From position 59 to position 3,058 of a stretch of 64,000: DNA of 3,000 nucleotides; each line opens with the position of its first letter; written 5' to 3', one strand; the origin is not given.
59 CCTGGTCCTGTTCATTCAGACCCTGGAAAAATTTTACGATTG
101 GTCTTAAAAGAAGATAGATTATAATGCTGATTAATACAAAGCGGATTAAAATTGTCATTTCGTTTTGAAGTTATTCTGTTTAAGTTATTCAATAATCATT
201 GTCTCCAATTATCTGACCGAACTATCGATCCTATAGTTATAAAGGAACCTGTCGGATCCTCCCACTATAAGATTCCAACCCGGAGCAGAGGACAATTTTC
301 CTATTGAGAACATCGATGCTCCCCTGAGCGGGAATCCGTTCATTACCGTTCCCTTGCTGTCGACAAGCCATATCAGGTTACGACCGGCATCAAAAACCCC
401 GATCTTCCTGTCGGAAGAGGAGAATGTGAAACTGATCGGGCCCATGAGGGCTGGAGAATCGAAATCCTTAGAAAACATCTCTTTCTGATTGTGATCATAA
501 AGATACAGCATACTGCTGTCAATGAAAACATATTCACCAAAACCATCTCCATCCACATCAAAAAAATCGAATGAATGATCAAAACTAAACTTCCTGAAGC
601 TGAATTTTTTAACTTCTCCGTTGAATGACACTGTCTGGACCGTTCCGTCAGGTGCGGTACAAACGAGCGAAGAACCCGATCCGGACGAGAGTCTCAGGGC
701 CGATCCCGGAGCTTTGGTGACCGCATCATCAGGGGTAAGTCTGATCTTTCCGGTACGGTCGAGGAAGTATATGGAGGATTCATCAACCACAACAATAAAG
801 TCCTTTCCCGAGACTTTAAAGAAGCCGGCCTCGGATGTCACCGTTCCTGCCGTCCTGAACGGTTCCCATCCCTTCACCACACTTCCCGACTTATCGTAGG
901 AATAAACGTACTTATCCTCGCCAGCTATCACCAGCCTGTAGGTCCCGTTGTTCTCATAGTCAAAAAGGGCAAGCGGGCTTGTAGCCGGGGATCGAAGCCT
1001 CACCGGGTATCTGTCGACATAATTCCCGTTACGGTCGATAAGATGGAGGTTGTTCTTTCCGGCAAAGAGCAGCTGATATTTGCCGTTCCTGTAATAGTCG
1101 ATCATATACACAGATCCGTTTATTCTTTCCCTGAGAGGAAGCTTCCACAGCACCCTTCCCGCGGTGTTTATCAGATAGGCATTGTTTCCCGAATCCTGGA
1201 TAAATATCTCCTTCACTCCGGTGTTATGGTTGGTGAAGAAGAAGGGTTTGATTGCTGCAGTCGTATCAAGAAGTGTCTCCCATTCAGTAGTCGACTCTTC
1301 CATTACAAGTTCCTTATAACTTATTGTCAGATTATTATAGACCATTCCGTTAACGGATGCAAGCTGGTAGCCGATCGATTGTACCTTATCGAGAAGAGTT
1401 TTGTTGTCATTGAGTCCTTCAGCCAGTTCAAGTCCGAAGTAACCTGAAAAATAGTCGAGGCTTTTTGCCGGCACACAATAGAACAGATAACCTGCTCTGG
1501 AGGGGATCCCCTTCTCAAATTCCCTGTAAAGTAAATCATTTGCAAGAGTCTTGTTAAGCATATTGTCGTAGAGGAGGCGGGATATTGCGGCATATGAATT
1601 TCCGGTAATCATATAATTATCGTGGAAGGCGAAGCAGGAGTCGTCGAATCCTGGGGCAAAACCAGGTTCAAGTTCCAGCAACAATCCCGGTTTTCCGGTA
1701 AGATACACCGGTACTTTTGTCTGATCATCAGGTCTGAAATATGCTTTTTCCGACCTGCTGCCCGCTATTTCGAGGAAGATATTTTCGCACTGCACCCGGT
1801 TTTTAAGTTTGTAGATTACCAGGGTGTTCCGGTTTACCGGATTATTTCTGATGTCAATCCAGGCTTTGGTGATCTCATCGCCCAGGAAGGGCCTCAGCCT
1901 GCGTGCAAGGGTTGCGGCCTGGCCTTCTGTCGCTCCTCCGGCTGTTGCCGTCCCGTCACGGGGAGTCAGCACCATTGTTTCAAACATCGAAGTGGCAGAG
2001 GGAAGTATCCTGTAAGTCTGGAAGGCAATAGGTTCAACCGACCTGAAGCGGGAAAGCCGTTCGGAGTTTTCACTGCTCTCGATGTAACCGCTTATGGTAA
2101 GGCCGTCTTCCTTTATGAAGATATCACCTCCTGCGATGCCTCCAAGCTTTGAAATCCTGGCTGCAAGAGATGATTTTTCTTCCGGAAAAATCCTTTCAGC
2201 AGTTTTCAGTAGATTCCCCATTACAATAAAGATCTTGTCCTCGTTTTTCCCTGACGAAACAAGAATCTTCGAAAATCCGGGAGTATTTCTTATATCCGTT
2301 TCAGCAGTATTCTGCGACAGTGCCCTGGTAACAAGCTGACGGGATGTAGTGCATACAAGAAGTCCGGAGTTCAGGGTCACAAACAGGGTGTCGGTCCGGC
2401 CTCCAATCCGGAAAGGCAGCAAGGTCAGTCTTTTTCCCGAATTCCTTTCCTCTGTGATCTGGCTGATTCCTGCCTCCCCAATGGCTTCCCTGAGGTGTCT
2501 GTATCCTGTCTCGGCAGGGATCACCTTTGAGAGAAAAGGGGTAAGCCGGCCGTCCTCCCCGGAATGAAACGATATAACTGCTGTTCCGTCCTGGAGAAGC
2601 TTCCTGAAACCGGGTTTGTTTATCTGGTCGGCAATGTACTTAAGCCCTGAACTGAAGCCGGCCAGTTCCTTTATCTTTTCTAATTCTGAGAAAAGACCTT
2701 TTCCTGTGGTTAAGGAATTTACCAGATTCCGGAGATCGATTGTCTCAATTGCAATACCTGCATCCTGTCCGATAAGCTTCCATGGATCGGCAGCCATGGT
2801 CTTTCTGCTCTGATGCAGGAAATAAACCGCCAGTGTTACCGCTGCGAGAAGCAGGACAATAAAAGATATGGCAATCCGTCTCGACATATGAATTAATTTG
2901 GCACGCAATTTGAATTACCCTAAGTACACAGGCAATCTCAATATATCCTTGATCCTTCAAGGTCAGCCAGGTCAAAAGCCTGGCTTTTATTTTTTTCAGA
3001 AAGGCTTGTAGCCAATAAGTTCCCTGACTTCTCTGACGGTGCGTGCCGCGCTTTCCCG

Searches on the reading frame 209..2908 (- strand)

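Call 9: search_protein_families(library=pfam, proteins=[window:209-2908:-])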
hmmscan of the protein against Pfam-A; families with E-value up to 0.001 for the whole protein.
window:209-2908:- (899 aa): 0 families

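Call 80: search_protein_families(library=ncbifam, proteins=[window:209-2908:-], max_evalue=0.01)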
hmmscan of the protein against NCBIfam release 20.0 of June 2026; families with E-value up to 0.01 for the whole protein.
window:209-2908:- (899 aa): 1 family
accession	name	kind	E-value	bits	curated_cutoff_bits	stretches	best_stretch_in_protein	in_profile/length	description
NF052323.1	T9SSA_dep_M6i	equivalog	8.9e-08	30.5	600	1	526-690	712-885/1043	T9SS-dependent M6-like inactivated metalloprotease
